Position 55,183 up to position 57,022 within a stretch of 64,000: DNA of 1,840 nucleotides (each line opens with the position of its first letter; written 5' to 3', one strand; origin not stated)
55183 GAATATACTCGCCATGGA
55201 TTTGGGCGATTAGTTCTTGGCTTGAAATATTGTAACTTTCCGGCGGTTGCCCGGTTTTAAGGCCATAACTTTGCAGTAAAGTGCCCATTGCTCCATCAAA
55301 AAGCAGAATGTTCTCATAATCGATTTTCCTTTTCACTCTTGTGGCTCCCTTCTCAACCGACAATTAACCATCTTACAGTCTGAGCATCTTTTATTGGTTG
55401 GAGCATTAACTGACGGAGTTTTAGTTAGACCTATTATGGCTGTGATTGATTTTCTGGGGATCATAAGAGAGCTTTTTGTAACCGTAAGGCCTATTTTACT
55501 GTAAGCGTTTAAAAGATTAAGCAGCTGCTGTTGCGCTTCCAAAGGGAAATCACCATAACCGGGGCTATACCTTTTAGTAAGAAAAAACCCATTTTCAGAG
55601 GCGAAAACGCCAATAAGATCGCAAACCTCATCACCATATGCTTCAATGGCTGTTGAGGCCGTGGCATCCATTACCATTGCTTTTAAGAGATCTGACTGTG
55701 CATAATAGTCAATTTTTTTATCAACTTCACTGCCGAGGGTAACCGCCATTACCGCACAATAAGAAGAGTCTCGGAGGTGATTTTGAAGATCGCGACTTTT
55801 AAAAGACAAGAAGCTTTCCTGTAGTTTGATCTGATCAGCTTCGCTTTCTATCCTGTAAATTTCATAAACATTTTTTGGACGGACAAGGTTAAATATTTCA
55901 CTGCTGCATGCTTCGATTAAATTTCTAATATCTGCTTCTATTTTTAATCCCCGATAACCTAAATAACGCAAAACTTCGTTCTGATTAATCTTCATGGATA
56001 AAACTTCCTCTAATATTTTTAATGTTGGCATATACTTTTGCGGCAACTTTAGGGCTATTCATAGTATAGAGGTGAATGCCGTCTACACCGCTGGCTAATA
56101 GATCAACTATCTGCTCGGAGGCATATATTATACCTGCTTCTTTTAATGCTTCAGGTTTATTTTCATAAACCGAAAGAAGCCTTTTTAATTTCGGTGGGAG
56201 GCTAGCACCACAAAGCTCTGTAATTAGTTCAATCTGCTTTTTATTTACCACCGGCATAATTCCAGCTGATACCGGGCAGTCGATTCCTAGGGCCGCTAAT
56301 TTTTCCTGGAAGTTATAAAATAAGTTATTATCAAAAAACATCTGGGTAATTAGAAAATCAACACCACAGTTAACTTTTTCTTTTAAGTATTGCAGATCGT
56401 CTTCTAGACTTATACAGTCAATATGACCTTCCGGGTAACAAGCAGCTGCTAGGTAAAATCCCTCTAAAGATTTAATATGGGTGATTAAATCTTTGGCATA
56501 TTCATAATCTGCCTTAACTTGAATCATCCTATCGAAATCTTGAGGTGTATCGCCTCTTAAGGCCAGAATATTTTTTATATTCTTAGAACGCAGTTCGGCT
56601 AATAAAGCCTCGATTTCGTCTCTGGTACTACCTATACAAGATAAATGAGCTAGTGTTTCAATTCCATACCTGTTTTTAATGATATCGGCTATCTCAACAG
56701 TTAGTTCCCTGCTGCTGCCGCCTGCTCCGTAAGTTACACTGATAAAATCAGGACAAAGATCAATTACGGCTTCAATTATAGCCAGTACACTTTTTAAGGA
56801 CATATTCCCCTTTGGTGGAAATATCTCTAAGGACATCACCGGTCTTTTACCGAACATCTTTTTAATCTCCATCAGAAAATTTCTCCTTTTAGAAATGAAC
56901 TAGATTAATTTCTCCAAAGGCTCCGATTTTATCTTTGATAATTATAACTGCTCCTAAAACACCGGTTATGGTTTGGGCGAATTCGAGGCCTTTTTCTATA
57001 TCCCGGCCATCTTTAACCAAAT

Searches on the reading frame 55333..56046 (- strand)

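Call 10: search_protein_families(library=pfam, proteins=[window:55333-56046:-], max_evalue=0.001)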
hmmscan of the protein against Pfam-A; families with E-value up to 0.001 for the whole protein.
window:55333-56046:- (237 aa): 1 family
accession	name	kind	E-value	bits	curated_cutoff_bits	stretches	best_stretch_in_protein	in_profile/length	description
PF02965.22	Met_synt_B12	-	8.3e-09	35.7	25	1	94-205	120-246/273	Vitamin B12 dependent methionine synthase, activation domain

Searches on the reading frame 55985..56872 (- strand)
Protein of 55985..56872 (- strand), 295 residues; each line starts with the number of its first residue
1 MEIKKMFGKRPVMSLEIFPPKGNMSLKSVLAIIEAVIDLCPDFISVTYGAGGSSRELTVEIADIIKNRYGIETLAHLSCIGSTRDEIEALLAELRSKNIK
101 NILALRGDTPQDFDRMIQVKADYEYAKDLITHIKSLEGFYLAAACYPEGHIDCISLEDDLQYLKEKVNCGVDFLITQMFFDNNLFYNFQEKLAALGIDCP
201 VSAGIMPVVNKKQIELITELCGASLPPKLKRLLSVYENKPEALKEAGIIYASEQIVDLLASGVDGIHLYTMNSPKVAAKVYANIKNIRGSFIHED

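Call 10: search_protein_families(library=pfam, proteins=[window:55985-56872:-], max_evalue=0.001)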
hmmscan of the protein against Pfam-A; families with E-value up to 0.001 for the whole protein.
window:55985-56872:- (295 aa): 1 family
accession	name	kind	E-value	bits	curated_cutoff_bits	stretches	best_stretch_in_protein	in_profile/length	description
PF02219.23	MTHFR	-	1.2e-77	261.6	24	1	9-284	9-286/287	Methylenetetrahydrofolate reductase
